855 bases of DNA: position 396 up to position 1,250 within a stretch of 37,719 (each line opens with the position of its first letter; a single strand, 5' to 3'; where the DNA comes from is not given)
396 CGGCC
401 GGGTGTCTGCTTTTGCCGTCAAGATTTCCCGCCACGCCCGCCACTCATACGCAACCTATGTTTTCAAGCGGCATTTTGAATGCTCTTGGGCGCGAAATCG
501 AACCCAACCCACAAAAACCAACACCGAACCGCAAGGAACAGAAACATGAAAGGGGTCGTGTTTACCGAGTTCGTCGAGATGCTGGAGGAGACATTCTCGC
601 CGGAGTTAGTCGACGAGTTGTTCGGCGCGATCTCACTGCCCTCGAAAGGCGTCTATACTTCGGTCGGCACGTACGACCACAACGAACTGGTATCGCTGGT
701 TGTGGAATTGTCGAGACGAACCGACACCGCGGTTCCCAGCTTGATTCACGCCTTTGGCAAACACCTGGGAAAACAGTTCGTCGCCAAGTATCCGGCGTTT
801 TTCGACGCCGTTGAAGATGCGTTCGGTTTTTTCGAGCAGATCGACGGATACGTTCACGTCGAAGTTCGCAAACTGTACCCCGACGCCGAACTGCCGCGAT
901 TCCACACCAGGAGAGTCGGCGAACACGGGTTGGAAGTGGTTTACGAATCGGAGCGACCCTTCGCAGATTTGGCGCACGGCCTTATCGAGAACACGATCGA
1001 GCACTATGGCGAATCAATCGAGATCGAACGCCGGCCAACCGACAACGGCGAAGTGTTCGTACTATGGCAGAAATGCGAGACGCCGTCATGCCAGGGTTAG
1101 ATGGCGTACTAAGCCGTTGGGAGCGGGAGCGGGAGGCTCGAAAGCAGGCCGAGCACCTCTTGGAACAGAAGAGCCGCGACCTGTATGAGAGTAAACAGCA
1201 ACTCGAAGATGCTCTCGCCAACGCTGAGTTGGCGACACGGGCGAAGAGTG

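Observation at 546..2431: H-NOX haem sensor with a hybrid histidine kinase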

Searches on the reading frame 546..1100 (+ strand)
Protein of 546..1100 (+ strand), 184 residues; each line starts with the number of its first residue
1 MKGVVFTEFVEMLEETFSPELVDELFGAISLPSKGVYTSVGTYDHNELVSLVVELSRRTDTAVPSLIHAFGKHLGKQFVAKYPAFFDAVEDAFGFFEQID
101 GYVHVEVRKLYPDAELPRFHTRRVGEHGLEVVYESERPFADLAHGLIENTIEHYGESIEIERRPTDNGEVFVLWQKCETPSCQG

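Call 3: search_protein_families(library=pfam, proteins=[window:546-1100:+], max_evalue=0.01)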
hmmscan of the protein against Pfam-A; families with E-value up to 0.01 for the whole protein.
window:546-1100:+ (184 aa): 1 family
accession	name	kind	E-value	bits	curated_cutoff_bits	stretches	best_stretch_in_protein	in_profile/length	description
PF07700.20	HNOB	-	7.2e-36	124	25.5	1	2-161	1-162/163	Haem-NO-binding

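Call 4: search_protein_families(library=ncbifam, proteins=[window:546-1100:+], max_evalue=0.01)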
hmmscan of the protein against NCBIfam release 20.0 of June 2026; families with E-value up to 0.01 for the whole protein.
window:546-1100:+ (184 aa): 0 families

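Call 7: search_solved_structures(query=window:546-1100:+, max_evalue=0.001, show_alignments=3)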
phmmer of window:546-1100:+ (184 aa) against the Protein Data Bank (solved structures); distinct sequences matched with E-value up to 0.001: 17.
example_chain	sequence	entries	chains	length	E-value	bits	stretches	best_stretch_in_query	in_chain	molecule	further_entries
6ocv_A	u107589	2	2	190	7e-42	146.6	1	1-175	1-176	Heme NO binding domain protein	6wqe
6bde_A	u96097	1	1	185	8.4e-36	126.8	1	1-174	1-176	2,4-dihydroxyhept-2-ene-1,7-dioic acid aldolase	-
6bdd_A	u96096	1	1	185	5.8e-35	124.1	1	1-174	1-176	2,4-dihydroxyhept-2-ene-1,7-dioic acid aldolase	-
2kii_A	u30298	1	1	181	3.6e-14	56.3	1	1-161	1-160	Putative uncharacterized protein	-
4u99_A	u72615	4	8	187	3.9e-14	56.2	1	1-161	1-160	NO-binding heme-dependent sensor protein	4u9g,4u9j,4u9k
4u9b_A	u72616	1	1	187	3.9e-14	56.2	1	1-161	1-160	NO-binding heme-dependent sensor protein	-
2kil_A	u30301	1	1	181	9e-13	51.7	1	1-161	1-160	Putative uncharacterized protein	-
1u4h_A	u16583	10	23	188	5.4e-11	46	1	1-163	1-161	Heme-based Methyl-accepting Chemotaxis Protein | Methyl-accepting chemotaxis protein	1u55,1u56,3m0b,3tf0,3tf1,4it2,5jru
1xbn_A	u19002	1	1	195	6.1e-11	45.8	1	1-163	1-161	Methyl-accepting chemotaxis protein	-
3nvr_A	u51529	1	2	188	9.9e-11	45.1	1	1-163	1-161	Methyl-accepting chemotaxis protein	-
3iqb_A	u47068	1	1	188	1.4e-10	44.6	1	1-163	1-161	Methyl-accepting chemotaxis protein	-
3sj5_A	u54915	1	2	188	1.7e-10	44.3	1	1-163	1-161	Methyl-accepting chemotaxis protein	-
6cww_A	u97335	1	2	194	1.9e-10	44.1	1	1-163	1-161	Methyl-accepting chemotaxis protein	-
4fdk_A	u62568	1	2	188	3.6e-10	43.3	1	1-163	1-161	Methyl-accepting chemotaxis protein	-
3eee_A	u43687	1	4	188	7e-10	42.3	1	1-163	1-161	Methyl-accepting chemotaxis protein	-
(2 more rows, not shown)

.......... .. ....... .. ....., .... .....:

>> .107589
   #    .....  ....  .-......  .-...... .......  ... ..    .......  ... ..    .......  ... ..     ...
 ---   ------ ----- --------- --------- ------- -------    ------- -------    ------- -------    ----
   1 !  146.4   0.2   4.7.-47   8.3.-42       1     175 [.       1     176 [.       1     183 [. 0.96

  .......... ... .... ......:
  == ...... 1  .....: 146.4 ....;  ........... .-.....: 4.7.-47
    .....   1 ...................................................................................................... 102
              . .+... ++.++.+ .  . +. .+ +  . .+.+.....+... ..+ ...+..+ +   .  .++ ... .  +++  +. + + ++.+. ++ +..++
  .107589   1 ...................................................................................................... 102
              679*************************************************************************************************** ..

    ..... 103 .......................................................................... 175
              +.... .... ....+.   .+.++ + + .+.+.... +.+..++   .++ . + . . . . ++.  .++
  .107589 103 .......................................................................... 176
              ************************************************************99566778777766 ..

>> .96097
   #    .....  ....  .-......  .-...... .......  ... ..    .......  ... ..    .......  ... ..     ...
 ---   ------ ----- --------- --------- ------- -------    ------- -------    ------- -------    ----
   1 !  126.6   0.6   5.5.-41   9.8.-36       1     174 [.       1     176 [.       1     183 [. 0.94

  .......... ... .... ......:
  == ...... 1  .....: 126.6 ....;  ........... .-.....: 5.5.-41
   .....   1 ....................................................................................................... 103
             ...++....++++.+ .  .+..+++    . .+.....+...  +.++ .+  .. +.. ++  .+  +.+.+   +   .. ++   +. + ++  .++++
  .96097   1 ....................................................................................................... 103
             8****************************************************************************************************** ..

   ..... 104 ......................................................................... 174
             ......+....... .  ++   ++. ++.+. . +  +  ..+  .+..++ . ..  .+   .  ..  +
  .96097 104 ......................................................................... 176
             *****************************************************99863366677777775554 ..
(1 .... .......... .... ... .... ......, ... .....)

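Call 10: find_encoding_contigs(protein=window:546-1100:+, flank=10000, max_places=6)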
Protein window:546-1100:+ (184 aa): 1 contig read that carries it; 1 place shown.
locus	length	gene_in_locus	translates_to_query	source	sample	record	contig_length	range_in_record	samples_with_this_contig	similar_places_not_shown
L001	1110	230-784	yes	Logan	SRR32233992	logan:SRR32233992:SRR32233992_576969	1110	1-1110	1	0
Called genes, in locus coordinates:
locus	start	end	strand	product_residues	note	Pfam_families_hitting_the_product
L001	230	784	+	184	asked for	PF07700:HNOB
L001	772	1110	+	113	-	?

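Call 11: find_homologous_proteins(query=window:546-1100:+, max_evalue=0.00001)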
Query window:546-1100:+ (184 aa): 2639 proteins with E <= 0.00001 among 2700 candidates; the best 120 are listed.
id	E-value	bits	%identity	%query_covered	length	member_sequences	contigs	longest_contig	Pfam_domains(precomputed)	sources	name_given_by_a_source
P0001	1.3e-119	415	100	100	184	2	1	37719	PF07700.21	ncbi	-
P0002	3.3e-103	361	86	99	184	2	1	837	PF07700.21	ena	-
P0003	1.5e-70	255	65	99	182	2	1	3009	PF07700.21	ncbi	-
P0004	5.4e-66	240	68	88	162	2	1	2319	PF07700.21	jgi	-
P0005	1.4e-61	226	64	90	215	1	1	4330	PF07700.21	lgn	-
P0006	7.6e-61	223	58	100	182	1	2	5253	PF07700.21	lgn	-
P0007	1.4e-60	222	56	98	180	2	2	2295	PF07700.21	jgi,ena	-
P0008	1.9e-60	222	60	91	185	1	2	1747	PF07700.21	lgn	-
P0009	2.0e-60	222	60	91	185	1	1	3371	PF07700.21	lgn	-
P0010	6.9e-59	217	57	94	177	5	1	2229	PF07700.21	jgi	jgi:hypothetical protein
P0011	7.1e-59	217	58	95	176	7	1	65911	PF07700.21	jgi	jgi:Haem-NO-binding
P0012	7.4e-59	217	57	94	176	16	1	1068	PF07700.21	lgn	-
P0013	6.5e-58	214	56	96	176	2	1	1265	PF07700.21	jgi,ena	-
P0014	7.3e-58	213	57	93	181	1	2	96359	PF07700.21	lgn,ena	-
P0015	7.5e-58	213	56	95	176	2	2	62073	PF07700.21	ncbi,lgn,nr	ncbi:MAG: heme NO-binding domain-containing protein [Planctomycetota bacterium]|nr:heme NO-binding d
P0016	2.0e-57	212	56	91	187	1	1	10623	PF07700.21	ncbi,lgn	-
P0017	2.1e-57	212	61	87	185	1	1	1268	PF07700.21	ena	-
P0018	3.0e-57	211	56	97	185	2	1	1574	PF07700.21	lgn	-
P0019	3.6e-57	211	60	91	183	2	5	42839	PF07700.21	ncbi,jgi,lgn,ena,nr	ncbi:MAG: heme NO-binding domain-containing protein [Pseudomonadota bacterium]|nr:heme NO-binding do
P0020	5.0e-57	211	60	87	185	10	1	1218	PF07700.21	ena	-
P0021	5.8e-57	211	63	87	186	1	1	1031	PF07700.21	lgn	-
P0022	1.0e-56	210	54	93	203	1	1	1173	PF07700.21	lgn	-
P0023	1.9e-56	209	54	97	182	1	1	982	PF07700.21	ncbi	-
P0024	2.6e-56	208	58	87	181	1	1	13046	PF07700.21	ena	-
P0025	2.8e-56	208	56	98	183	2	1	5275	PF07700.21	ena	-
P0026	2.8e-56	208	59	91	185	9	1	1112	PF07700.21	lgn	-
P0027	5.9e-56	207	57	89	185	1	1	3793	PF07700.21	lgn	-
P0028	8.8e-56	207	55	93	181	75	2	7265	PF07700.21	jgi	-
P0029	9.1e-56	207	58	88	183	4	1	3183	PF07700.21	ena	-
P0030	9.3e-56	207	52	99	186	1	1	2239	PF07700.21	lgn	-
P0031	9.6e-56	207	56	91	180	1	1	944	PF07700.21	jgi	jgi:hypothetical protein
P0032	1.0e-55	206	56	91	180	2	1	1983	PF07700.21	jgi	-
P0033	1.1e-55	206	58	87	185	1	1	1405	PF07700.21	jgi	jgi:hypothetical protein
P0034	1.8e-55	206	55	96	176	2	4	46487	PF07700.21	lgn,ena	-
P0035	2.3e-55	205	56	91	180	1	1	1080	PF07700.21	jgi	jgi:hypothetical protein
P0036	2.4e-55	205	53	97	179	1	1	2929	PF07700.21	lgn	-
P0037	3.5e-55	205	58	93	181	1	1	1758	PF07700.21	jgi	jgi:hypothetical protein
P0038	4.5e-55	204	52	96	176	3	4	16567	PF07700.21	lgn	-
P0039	5.0e-55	204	56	91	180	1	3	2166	PF07700.21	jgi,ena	-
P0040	5.7e-55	204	55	95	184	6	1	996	PF07700.21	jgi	jgi:hypothetical protein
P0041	6.3e-55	204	54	95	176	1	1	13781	PF07700.21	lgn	-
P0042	6.5e-55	204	56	91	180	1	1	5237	PF07700.21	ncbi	-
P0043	7.0e-55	204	56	91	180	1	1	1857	PF07700.21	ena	-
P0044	7.2e-55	204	54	92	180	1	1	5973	PF07700.21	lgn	-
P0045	1.2e-54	203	56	91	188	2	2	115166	PF07700.21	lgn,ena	-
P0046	1.3e-54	203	56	91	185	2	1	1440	PF07700.21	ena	-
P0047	1.5e-54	203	53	95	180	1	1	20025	PF07700.21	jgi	-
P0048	1.5e-54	203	55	97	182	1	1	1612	PF07700.21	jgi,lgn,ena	-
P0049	1.5e-54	203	57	88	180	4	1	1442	PF07700.21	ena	-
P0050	1.5e-54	203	56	88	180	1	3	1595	PF07700.21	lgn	-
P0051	2.0e-54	202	56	92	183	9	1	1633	PF07700.21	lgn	-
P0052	2.0e-54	202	57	91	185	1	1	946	PF07700.21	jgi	jgi:hypothetical protein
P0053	2.1e-54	202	56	91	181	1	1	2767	PF07700.21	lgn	-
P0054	2.1e-54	202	51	96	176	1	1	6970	PF07700.21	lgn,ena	-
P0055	2.3e-54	202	56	92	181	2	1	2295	PF07700.21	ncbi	ncbi:MAG: heme NO-binding domain-containing protein [Gammaproteobacteria bacterium]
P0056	2.4e-54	202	52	99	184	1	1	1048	PF07700.21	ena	-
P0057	2.5e-54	202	56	92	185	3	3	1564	PF07700.21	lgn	-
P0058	3.3e-54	202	58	87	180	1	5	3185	PF07700.21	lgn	-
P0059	3.4e-54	202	55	88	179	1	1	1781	PF07700.21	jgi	jgi:Haem-NO-binding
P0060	3.6e-54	201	53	95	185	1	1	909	PF07700.21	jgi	-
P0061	5.0e-54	201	53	92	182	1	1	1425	PF07700.21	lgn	-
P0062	5.2e-54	201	56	92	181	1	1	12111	PF07700.21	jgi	jgi:hypothetical protein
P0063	5.8e-54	201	58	88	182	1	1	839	PF07700.21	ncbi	-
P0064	7.0e-54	200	57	89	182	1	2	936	PF07700.21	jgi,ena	jgi:hypothetical protein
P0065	7.1e-54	200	56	89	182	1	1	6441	PF07700.21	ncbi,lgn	ncbi:MAG: heme NO-binding domain-containing protein [Gammaproteobacteria bacterium]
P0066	7.1e-54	200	56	92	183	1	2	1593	PF07700.21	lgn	-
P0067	8.9e-54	200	55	92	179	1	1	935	PF07700.21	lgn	-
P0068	9.2e-54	200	55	93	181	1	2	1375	PF07700.21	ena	-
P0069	9.4e-54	200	51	95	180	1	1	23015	PF07700.21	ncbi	-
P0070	1.0e-53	200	57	88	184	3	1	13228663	PF07700.21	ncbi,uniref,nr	ncbi:heme NO-binding domain-containing protein [Nannocystis punicea]|uniref:Heme NO-binding domain-c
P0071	1.1e-53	200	54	91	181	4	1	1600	PF07700.21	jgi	jgi:hypothetical protein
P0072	1.2e-53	200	57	88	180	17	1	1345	PF07700.21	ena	-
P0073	1.3e-53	200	55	91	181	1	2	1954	PF07700.21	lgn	-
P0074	1.4e-53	200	54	96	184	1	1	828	PF07700.21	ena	-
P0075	1.4e-53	199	55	91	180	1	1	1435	PF07700.21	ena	-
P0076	1.5e-53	199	53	99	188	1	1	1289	PF07700.21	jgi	jgi:hypothetical protein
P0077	1.6e-53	199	54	91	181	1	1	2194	PF07700.21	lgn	-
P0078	1.6e-53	199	55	89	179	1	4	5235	PF07700.21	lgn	-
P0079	1.7e-53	199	56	92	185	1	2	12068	PF07700.21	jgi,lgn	-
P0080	2.0e-53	199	53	92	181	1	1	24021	PF07700.21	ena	-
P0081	2.0e-53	199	56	87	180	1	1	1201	PF07700.21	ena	-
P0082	2.0e-53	199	57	87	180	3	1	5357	PF07700.21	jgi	jgi:hypothetical protein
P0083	2.1e-53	199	55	89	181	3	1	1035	PF07700.21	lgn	-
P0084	2.2e-53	199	51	100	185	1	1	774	PF07700.21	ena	-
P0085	2.4e-53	199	54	91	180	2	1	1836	PF07700.21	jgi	-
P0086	2.4e-53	199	53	92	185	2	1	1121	PF07700.21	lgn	-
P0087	2.5e-53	199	54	92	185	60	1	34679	PF07700.21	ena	-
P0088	2.6e-53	199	56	87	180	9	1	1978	PF07700.21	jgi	-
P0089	2.7e-53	199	56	91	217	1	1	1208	PF07700.21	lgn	-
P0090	3.2e-53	198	58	88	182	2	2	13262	PF07700.21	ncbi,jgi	ncbi:MAG: hypothetical protein RLY86_3194 [Pseudomonadota bacterium]|jgi:hypothetical protein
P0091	3.2e-53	198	53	95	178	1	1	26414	PF07700.21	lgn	-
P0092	3.6e-53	198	57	88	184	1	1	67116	PF07700.21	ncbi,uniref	ncbi:heme NO-binding domain-containing protein [Nannocystis pusilla]|uniref:heme NO-binding domain-c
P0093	3.6e-53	198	57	88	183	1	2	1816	PF07700.21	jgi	jgi:hypothetical protein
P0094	4.0e-53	198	56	89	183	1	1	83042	PF07700.21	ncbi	-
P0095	4.0e-53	198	53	96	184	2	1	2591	PF07700.21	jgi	-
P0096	4.4e-53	198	54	91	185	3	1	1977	PF07700.21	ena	-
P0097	4.5e-53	198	54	91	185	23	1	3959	PF07700.21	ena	-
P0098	5.2e-53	198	56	87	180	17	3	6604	PF07700.21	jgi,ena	jgi:hypothetical protein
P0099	5.3e-53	198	55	95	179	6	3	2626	PF07700.21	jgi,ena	jgi:hypothetical protein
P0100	5.3e-53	198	54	91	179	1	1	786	PF07700.21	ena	-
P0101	5.4e-53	198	54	91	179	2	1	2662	PF07700.21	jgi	jgi:hypothetical protein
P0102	5.4e-53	198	56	91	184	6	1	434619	PF07700.21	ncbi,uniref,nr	ncbi:heme NO-binding domain-containing protein [Nannocystis pusilla]|uniref:Heme NO-binding domain-c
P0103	5.9e-53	197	57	87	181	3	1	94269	PF07700.21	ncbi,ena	ncbi:MAG: heme NO-binding domain-containing protein [Geminicoccaceae bacterium]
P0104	6.0e-53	197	57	88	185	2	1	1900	PF07700.21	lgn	-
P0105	6.1e-53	197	53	95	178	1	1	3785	PF07700.21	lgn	-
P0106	6.9e-53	197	57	88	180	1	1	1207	PF07700.21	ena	-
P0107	8.9e-53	197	58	87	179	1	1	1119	PF07700.21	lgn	-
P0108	9.5e-53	197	57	88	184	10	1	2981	PF07700.21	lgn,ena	-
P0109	1.0e-52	197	54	91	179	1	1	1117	PF07700.21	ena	-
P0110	1.2e-52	196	53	97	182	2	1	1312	PF07700.21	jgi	jgi:hypothetical protein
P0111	1.3e-52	196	55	92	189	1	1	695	PF07700.21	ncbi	-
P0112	1.4e-52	196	49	97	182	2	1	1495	PF07700.21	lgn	-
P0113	1.4e-52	196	55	88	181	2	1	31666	PF07700.21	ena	-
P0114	1.4e-52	196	53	96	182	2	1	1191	PF07700.21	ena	-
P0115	1.5e-52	196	54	91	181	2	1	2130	PF07700.21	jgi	-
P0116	1.7e-52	196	54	91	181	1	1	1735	PF07700.21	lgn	-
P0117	1.7e-52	196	57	88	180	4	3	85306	PF07700.21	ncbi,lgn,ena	-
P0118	1.8e-52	196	56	87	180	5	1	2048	PF07700.21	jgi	-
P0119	1.9e-52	196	56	88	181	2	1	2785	PF07700.21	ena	-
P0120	2.1e-52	196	54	91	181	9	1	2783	PF07700.21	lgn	-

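Call 12: find_encoding_contigs(protein=P0015, flank=8000, max_places=2)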
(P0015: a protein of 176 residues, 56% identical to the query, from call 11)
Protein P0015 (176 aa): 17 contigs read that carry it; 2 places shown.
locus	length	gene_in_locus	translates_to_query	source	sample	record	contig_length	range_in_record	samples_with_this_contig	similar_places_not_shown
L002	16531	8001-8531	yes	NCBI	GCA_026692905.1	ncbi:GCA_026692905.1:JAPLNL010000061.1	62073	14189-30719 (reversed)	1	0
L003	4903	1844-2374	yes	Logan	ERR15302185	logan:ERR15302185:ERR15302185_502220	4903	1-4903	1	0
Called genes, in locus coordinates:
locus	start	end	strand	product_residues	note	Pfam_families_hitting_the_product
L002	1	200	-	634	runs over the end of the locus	PF01558:POR, PF01855:POR_N, PF17147:PFOR_II (weak)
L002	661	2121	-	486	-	PF07394:DUF1501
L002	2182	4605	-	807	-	PF07635:PSCyt1, PF13442:Cytochrome_CBB3 (faint), PF07583:PSCyt2, PF07587:PSD1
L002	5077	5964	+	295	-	PF00135:COesterase, PF01738:DLH (faint), PF20434:BD-FAE, PF07859:Abhydrolase_3, PF00326:Peptidase_S9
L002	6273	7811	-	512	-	PF13541:ChlI, PF01078:Mg_chelatase, PF07728:AAA_5, PF00493:MCM (weak), PF13335:Mg_chelatase_C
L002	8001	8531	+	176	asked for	PF07700:HNOB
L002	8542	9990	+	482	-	PF00512:HisKA, PF02518:HATPase_c, PF00072:Response_reg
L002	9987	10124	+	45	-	PF00365:PFK (weak)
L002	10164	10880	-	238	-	-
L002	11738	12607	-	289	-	-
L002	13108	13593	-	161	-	-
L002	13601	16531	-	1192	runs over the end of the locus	PF09371:Tex_N (weak), PF16921:Tex_YqgF, PF00575:S1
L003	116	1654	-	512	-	PF13541:ChlI, PF01078:Mg_chelatase, PF07728:AAA_5, PF00493:MCM (weak), PF13335:Mg_chelatase_C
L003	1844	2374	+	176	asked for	PF07700:HNOB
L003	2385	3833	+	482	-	PF00512:HisKA, PF02518:HATPase_c, PF00072:Response_reg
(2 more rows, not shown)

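Call 13: find_encoding_contigs(protein=P0011, flank=8000, max_places=2)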
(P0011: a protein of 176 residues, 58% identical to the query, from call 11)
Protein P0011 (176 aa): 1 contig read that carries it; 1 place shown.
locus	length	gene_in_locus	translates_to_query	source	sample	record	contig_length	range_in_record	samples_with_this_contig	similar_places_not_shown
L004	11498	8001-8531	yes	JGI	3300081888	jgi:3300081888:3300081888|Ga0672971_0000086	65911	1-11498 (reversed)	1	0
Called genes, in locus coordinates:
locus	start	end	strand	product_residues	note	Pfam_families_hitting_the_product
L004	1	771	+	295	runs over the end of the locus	PF00135:COesterase, PF01738:DLH (faint), PF20434:BD-FAE, PF07859:Abhydrolase_3, PF00326:Peptidase_S9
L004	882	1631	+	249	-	-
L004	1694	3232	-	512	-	PF13541:ChlI, PF01078:Mg_chelatase, PF07728:AAA_5, PF00493:MCM (weak), PF13335:Mg_chelatase_C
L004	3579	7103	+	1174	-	PF00069:Pkinase, PF01636:APH (faint), PF07714:PK_Tyr_Ser-Thr, PF00515:TPR_1 (faint), PF24885:TPR_NPHP3 (faint), PF13424:TPR_12 (faint), PF13428:TPR_14 (faint), PF06552:TOM20_plant (faint), +8 more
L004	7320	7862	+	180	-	PF07638:Sigma70_ECF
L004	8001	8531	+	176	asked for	PF07700:HNOB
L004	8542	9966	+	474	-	PF00512:HisKA, PF02518:HATPase_c, PF00072:Response_reg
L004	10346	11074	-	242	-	-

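Call 14: find_encoding_contigs(protein=P0014, flank=8000, max_places=2)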
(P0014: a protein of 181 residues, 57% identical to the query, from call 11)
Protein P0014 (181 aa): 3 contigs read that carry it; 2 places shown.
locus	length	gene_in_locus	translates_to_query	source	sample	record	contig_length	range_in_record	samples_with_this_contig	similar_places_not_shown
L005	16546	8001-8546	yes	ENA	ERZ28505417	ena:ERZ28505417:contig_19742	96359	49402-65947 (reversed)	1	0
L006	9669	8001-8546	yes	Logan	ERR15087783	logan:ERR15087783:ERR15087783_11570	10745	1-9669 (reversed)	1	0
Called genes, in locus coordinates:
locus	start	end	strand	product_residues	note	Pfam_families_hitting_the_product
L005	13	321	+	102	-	PF13442:Cytochrome_CBB3 (weak), PF00034:Cytochrom_C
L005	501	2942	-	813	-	PF00990:GGDEF, PF00563:EAL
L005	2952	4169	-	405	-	-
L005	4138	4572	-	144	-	-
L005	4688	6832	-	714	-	PF00672:HAMP, PF00989:PAS (faint), PF08448:PAS_4 (faint), PF12860:PAS_7 (weak), PF13426:PAS_9 (faint), PF13188:PAS_8 (weak), PF00512:HisKA, PF02518:HATPase_c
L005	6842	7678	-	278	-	PF12974:Phosphonate-bd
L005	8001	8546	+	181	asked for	PF07700:HNOB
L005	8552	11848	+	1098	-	PF00989:PAS, PF08447:PAS_3, PF08448:PAS_4, PF13426:PAS_9, PF00989:PAS, PF08448:PAS_4, PF13426:PAS_9, PF00512:HisKA, +4 more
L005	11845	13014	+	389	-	PF00072:Response_reg, PF07228:SpoIIE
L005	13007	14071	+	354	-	PF00072:Response_reg, PF13487:HD_5, PF01966:HD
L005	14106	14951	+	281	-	PF08668:HDOD, PF01966:HD (faint)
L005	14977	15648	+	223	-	PF00849:PseudoU_synth_2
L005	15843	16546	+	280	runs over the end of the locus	-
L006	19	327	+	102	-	PF13442:Cytochrome_CBB3 (weak), PF00034:Cytochrom_C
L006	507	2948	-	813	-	PF00990:GGDEF, PF00563:EAL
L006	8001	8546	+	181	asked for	PF07700:HNOB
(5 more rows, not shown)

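Call 16: find_encoding_contigs(protein=P0121, flank=10000, max_places=3)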
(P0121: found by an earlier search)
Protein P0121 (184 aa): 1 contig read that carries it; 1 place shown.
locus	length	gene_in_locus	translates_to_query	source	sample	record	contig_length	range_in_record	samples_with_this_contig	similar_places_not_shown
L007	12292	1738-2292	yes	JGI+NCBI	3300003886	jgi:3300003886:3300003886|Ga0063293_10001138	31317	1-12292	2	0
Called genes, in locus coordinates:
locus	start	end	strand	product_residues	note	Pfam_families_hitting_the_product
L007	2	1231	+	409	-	?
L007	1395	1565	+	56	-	-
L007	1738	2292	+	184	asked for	PF07700:HNOB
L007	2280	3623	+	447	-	PF00512:HisKA, PF02518:HATPase_c, PF00072:Response_reg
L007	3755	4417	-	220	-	-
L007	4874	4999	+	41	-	-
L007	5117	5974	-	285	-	PF13474:SnoaL_3 (weak), PF12680:SnoaL_2 (weak), PF14534:DUF4440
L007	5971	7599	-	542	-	-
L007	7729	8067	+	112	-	PF04993:TfoX_N (weak)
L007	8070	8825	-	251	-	PF07298:NnrU (weak)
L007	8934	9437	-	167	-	-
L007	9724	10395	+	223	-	-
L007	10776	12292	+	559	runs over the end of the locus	PF00245:Alk_phosphatase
